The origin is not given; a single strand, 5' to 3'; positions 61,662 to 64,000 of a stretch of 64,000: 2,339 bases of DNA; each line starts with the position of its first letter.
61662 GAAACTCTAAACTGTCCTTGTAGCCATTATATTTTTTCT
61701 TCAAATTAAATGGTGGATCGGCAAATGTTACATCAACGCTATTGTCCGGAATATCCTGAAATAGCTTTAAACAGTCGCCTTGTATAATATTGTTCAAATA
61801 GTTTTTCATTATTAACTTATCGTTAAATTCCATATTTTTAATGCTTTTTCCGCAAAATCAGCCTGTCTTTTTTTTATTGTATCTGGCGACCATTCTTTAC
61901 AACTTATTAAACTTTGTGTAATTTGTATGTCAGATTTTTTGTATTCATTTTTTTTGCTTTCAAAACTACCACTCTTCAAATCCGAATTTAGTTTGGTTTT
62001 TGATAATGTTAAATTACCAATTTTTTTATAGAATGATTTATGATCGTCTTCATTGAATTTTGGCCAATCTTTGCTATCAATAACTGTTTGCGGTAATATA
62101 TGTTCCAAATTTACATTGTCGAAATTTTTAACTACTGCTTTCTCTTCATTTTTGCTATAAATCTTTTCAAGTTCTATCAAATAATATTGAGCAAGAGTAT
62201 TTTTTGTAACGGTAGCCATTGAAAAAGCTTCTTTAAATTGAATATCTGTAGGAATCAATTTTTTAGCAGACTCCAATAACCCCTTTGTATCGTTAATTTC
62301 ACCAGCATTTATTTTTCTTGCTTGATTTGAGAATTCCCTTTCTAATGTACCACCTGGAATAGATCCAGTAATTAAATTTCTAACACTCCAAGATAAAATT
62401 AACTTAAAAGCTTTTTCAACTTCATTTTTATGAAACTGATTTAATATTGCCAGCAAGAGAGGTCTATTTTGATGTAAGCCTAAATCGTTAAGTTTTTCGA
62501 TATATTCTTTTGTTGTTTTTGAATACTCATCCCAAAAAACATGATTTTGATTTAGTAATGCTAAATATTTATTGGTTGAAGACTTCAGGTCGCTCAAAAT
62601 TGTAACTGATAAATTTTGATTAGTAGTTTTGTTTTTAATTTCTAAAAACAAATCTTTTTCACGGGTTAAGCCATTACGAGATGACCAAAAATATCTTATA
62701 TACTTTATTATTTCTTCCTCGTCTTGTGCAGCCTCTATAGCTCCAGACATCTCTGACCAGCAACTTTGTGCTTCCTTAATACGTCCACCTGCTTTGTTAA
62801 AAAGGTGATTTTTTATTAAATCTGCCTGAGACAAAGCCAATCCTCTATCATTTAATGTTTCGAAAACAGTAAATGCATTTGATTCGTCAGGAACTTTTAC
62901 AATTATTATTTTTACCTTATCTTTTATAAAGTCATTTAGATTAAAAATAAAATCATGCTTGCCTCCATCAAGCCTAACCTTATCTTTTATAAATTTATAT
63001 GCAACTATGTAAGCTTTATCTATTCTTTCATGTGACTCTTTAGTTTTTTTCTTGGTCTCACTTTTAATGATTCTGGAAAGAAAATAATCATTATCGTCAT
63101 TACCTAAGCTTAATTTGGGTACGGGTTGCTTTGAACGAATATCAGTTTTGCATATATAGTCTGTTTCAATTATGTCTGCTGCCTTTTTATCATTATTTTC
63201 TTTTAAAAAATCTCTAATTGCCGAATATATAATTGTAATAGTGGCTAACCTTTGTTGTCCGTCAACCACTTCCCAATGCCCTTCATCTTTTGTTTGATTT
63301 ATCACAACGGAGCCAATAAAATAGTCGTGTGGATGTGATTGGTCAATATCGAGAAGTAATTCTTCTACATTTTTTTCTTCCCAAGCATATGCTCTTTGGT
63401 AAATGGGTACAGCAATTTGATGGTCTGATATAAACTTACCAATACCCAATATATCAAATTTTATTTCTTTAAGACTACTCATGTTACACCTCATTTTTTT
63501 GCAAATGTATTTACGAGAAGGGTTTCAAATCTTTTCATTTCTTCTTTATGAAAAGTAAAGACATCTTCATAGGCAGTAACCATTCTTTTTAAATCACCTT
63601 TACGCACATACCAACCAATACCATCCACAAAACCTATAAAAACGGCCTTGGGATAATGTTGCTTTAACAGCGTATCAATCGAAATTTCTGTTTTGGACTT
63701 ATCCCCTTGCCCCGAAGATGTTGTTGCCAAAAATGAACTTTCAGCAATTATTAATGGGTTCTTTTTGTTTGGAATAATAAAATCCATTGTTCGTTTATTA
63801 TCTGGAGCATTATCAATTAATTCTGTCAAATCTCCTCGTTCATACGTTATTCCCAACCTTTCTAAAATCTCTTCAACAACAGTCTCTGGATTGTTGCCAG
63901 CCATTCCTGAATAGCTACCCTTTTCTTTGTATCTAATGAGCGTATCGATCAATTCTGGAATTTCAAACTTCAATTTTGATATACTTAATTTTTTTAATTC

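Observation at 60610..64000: AT-rich, translationally coupled operon: PD-(D/E)XK-like protein -> DUF262/DUF1524 (GmrSD-like) -> beta-class DNA methyltransferase (candidate composite defence system, cut by the window edge)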

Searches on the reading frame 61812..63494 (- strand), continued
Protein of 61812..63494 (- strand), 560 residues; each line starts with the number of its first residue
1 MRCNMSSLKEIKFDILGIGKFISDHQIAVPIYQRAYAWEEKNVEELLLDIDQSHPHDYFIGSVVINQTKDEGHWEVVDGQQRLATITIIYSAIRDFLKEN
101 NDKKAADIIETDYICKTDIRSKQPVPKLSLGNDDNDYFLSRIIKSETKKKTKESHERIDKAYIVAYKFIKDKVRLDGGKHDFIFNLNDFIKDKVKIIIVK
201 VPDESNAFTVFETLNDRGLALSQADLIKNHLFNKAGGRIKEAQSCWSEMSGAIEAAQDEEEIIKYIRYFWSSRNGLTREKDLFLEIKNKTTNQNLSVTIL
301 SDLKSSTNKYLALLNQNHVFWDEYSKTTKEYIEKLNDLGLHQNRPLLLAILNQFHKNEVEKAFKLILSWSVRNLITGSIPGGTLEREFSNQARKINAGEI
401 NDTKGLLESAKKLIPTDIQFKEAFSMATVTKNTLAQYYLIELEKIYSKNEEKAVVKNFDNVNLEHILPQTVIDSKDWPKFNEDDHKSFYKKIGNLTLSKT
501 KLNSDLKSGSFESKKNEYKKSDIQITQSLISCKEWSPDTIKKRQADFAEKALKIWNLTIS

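Call 69: search_dna_similar(query=P0121, collection=plasmids, mode=protein, max_evalue=1e-20, max_rows=15)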
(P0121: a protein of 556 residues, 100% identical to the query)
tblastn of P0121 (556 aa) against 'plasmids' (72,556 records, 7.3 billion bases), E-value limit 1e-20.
Records with a match: 29; places in all: 30; records where one place covers at least 80% of the query: 28.
Best place of each record, by identity: <60% 29.
By first word of the organism name: Klebsiella 6; Salmonella 3; Listeria 2; Haloferax 2; Bacillus 2; Burkholderia 1; Paraburkholderia 1; Methylobacterium 1; Vibrio 1; Pseudanabaena 1; and 9 more.
By predicted mobility (MOB-suite, as given by PLSDB): non-mobilizable 20; mobilizable 6; conjugative 3.
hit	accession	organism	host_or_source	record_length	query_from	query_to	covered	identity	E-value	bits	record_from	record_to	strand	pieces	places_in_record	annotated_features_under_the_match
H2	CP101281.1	Burkholderia sp. FXe9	bacteria,soil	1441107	1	553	99%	37.3%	4e-101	342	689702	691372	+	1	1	DUF262 domain-containing protein | HNH endonuclease family protein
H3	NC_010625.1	Paraburkholderia phymatum STM815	-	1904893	1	553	99%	37.1%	1e-99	338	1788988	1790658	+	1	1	record has no annotation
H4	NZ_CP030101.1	Listeria monocytogenes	Environment,water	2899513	2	553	99%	30.6%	1e-55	210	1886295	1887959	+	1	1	none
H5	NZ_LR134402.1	Listeria monocytogenes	Homo sapiens,Vein blood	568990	13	553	97%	30.7%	3e-56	211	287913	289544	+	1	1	DUF262 domain-containing protein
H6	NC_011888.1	Methylobacterium nodulans ORS 2060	-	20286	25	555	96%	28.6%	2e-51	197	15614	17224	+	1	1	DUF262 domain-containing protein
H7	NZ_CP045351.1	Vibrio aquimaris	pure culture,Non-filtered water from ...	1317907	24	553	95%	28.5%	2e-47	185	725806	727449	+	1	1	none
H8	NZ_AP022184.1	Klebsiella quasipneumoniae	-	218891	7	551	98%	27.7%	4e-33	142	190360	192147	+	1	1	DUF262 domain-containing protein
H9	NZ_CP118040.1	Klebsiella pneumoniae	Homo sapiens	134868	7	551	98%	27.7%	7e-33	142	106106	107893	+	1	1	DUF262 domain-containing protein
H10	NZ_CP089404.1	Klebsiella pasteurii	Homo sapiens,feces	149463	7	553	98%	27.4%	3e-32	140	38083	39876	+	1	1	DUF262 domain-containing protein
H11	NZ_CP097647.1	Klebsiella quasipneumoniae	single cell,human skin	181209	7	551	98%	27.5%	3e-32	139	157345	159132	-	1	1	DUF262 domain-containing protein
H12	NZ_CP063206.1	Haloferax gibbonsii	cultured ...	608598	17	553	97%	27.6%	8e-36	150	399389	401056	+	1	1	HNH endonuclease family protein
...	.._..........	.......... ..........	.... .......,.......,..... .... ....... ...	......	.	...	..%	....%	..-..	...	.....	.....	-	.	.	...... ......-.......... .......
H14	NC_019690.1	Pseudanabaena sp. PCC 7367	-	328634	25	553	95%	28.0%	1e-43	174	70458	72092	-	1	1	DUF262 domain-containing protein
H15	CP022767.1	Ralstonia solanacearum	Solanum tuberosum,single cell,Potato ...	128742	25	553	95%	27.9%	8e-47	184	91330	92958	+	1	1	hypothetical protein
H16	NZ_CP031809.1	Klebsiella pneumoniae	Homo sapiens,urine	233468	7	551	98%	27.1%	1e-31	137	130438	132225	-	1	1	DUF262 domain-containing protein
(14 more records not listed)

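Call 70: get_annotated_region(hit=H2, flank=6000)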
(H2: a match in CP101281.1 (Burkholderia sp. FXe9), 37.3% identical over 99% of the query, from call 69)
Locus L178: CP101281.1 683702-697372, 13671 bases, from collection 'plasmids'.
description: Burkholderia sp. FXe9 plasmid unnamed1, complete sequence
organism: Burkholderia sp. FXe9 (NCBI taxid 2962884)
taxonomy: Bacteria; Pseudomonadota; Betaproteobacteria; Burkholderiales; Burkholderiaceae; Burkholderia; Burkholderia sp. FXe9
host: -; source: bacteria,soil; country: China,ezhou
typing (MOB-suite, as given by PLSDB): non-mobilizable
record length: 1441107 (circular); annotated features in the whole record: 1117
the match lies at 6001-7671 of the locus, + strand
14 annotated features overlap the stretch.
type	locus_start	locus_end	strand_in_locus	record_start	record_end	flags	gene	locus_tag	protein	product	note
CDS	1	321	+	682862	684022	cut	-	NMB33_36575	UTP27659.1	NAD-dependent formate dehydrogenase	-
CDS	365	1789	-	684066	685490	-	-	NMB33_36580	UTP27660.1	PLP-dependent aminotransferase family protein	-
CDS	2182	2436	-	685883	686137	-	-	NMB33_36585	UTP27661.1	hypothetical protein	-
CDS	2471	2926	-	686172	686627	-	-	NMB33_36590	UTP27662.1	DUF1269 domain-containing protein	-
CDS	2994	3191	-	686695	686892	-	-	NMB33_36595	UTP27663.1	hypothetical protein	-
CDS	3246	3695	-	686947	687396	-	-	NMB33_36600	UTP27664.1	phosphate-starvation-inducible PsiE family protein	-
CDS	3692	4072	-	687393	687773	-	-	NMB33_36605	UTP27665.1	LysR family transcriptional regulator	-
CDS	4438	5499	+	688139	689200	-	-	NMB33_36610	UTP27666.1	Dyp-type peroxidase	-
CDS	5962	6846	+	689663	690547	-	-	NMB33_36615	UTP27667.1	DUF262 domain-containing protein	-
CDS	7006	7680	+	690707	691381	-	-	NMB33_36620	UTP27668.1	HNH endonuclease family protein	-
CDS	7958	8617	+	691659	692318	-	-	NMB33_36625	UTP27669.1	hypothetical protein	-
CDS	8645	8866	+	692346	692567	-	-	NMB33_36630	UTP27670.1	hypothetical protein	-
CDS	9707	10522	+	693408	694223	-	-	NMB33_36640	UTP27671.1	bacteriocin family protein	-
CDS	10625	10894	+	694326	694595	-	-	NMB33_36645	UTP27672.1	hypothetical protein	-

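Call 74: search_protein_families(library=pfam, proteins=[L163:1658-2884:+, L167:3895-4584:+, L003:6782-7990:+], max_evalue=0.01)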
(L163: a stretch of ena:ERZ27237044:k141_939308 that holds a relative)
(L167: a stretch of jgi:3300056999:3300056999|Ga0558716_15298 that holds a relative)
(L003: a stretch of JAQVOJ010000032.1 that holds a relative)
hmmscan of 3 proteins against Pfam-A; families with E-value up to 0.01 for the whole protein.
L163:1658-2884:+ (409 aa): 2 families
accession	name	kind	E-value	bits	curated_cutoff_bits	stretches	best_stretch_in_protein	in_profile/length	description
PF01555.25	N6_N4_Mtase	-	3.9e-12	47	26.7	2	76-153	137-213/221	DNA methylase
PF01170.24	UPF0020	-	9.7e-09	35.6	22.3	1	102-151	9-58/197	RMKL-like, methyltransferase domain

L167:3895-4584:+ (230 aa): 0 families

L003:6782-7990:+ (403 aa): 3 families
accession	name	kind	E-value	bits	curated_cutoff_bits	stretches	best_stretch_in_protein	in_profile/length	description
PF01170.24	UPF0020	-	1e-14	55.1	22.3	1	97-167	9-65/197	RMKL-like, methyltransferase domain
PF01555.25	N6_N4_Mtase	-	1.7e-13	51.5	26.7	2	94-148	160-213/221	DNA methylase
PF03602.21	Cons_hypoth95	-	0.007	16.5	24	0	115-174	40-97/182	Conserved hypothetical protein 95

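Call 75: find_encoding_contigs(protein=P0191, flank=5000, max_places=2)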
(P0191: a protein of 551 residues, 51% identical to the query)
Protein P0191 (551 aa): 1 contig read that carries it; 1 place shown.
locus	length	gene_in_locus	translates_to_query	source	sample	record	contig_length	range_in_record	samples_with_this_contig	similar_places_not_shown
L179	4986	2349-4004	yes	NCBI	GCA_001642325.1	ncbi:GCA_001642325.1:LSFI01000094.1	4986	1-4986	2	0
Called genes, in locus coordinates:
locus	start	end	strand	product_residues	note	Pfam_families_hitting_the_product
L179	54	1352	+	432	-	PF01555:N6_N4_Mtase, PF01170:UPF0020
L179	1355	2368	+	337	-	PF04556:DpnII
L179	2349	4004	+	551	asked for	PF03235:GmrSD_N, PF07510:GmrSD_C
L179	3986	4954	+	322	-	PF02086:MethyltransfD12 (faint), PF01555:N6_N4_Mtase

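Call 76: find_encoding_contigs(protein=P0209, flank=5000, max_places=2)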
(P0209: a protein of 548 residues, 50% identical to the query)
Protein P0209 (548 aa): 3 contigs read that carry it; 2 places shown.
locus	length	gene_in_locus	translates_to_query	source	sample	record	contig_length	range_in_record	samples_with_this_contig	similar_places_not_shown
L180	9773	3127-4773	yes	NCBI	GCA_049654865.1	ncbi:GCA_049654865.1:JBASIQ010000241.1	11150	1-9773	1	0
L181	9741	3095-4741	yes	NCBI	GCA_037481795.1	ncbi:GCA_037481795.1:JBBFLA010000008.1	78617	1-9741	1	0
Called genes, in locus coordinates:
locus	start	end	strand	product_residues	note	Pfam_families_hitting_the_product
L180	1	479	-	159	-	PF13936:HTH_38, PF13384:HTH_23 (weak)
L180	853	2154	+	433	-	PF01555:N6_N4_Mtase (weak), PF01170:UPF0020, PF08241:Methyltransf_11 (faint), PF13847:Methyltransf_31 (weak), PF01555:N6_N4_Mtase (weak)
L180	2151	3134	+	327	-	PF04556:DpnII (weak), PF26568:RE_BanI_C (weak)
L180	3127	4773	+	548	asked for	PF03235:GmrSD_N, PF07510:GmrSD_C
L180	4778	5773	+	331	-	PF02086:MethyltransfD12 (faint), PF13847:Methyltransf_31 (faint), PF01555:N6_N4_Mtase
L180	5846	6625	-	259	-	PF04313:HSDR_N (faint), PF04851:ResIII, PF00270:DEAD (weak), PF18766:SWI2_SNF2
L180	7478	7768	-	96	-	-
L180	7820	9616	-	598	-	PF13200:DUF4015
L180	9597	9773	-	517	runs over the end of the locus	PF13625:Helicase_C_3, PF00176:SNF2-rel_dom (weak), PF04851:ResIII, PF16203:ERCC3_RAD25_C, PF00271:Helicase_C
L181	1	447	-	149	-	PF13936:HTH_38, PF13384:HTH_23 (weak)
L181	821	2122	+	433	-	PF01555:N6_N4_Mtase (weak), PF01170:UPF0020, PF08241:Methyltransf_11 (faint), PF13847:Methyltransf_31 (weak), PF01555:N6_N4_Mtase (weak)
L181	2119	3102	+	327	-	PF04556:DpnII (weak), PF26568:RE_BanI_C (weak)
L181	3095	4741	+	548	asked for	PF03235:GmrSD_N, PF07510:GmrSD_C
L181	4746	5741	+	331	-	PF02086:MethyltransfD12 (faint), PF13847:Methyltransf_31 (faint), PF01555:N6_N4_Mtase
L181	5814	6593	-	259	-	PF04313:HSDR_N (faint), PF04851:ResIII, PF00270:DEAD (weak), PF18766:SWI2_SNF2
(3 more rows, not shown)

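Call 77: search_protein_families(library=padloc, proteins=[L167:3895-4584:+, L167:4588-6327:-, L163:1658-2884:+, P0001], max_evalue=0.01)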
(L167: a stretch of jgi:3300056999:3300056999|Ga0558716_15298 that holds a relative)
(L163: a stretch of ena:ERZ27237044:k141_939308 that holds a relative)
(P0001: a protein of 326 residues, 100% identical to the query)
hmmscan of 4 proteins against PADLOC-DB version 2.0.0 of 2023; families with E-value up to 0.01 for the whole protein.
L167:3895-4584:+ (230 aa): 0 families

L167:4588-6327:- (579 aa): 57 families (the best 25 are shown)
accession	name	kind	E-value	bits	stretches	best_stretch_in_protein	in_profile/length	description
PDLC03238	MTase_II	-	8e-63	210.9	2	211-524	82-388/428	Type II methyltransferase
PDLC03371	MTase_II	-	6.1e-47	158.3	1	252-502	7-256/260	Type II methyltransferase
PDLC03299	MTase_II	-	2.4e-44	150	1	252-532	11-292/296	Type II methyltransferase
PDLC03320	MTase_II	-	2.1e-29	100.6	1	271-501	44-277/289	Type II methyltransferase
PDLC03353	MTase_II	-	2.1e-28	97.6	1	253-500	7-251/260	Type II methyltransferase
PDLC03216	MTase_II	-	1.4e-27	94.7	1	249-519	5-277/364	Type II methyltransferase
PDLC03738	oMTase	-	4.7e-26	89.4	1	250-516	15-283/376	orphan methyltransferase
PDLC03636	MTase_III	-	8.5e-24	82.2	2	440-487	347-394/575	Type III methyltransferase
PDLC03387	MTase_II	-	1.1e-21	75.2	2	401-509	184-285/289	Type II methyltransferase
PDLC03337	MTase_II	-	5.8e-21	73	1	255-496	8-244/264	Type II methyltransferase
PDLC03350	MTase_II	-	8.2e-20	69.4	1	249-500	50-297/312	Type II methyltransferase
PDLC03265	MTase_II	-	1.5e-19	68.6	2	414-493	247-323/333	Type II methyltransferase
PDLC03300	MTase_II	-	5.8e-19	66.3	1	355-498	138-276/302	Type II methyltransferase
PDLC03295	MTase_II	-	1.2e-17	62.4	2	369-516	143-284/292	Type II methyltransferase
PDLC03260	MTase_II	-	1.2e-17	61.9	1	424-523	233-332/349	Type II methyltransferase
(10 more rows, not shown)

L163:1658-2884:+ (409 aa): 45 families (the best 25 are shown)
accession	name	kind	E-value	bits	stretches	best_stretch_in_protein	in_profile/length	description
PDLC03380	MTase_II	-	6.1e-27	92.8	2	90-165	26-100/393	Type II methyltransferase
PDLC03364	MTase_II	-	4.9e-24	83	2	88-172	22-109/380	Type II methyltransferase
PDLC03377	MTase_II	-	1.5e-23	81.2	2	87-188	87-185/504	Type II methyltransferase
PDLC03249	MTase_II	-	7e-22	75.9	2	94-207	103-222/541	Type II methyltransferase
PDLC03322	MTase_II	-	8.8e-21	72.3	1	91-192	32-137/446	Type II methyltransferase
PDLC03224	MTase_II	-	3.9e-20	70.2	2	65-179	39-152/481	Type II methyltransferase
PDLC03369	MTase_II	-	3.1e-19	67.1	1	88-165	107-185/532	Type II methyltransferase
PDLC03239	MTase_II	-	3.2e-19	66.9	2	91-177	61-150/442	Type II methyltransferase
PDLC03353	MTase_II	-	9.2e-19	66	2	262-385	11-112/260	Type II methyltransferase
PDLC03362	MTase_II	-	3.6e-18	63.6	2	94-187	42-133/438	Type II methyltransferase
PDLC03319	MTase_II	-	1.4e-13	48.5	2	252-357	266-370/503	Type II methyltransferase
PDLC03325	MTase_II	-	7.2e-13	46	2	99-165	70-135/426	Type II methyltransferase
PDLC03376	MTase_II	-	4.9e-11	40.9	2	92-154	29-89/249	Type II methyltransferase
PDLC03387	MTase_II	-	4.5e-10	37.1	1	104-157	217-270/289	Type II methyltransferase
PDLC03371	MTase_II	-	7.5e-10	36.8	2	273-374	25-114/260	Type II methyltransferase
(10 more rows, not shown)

P0001 (326 aa): 0 families

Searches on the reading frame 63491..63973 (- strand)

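Call 3: search_protein_families(library=pfam, proteins=[window:63491-63973:-], max_evalue=0.1)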
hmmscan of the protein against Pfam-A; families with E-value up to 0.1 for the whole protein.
window:63491-63973:- (160 aa): 2 families
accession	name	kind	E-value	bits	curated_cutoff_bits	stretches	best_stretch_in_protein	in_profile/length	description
PF04556.18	DpnII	-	8.6e-06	25.7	23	1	26-144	147-271/278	DpnII restriction endonuclease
PF24447.1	RE_BanI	-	0.0041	16.6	28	1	32-152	213-333/338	Type II restriction enzyme BanI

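Call 4: search_protein_families(library=padloc, proteins=[window:63491-63973:-], max_evalue=0.1)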
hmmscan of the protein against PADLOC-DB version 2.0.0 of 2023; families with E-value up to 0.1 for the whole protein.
window:63491-63973:- (160 aa): 2 families
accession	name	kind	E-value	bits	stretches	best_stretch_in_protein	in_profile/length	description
PDLC03548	REase_II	-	0.00016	19.2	1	57-143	194-278/290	Type II restriction enzyme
PDLC03545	REase_II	-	0.018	12.6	1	25-111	100-185/272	Type II restriction enzyme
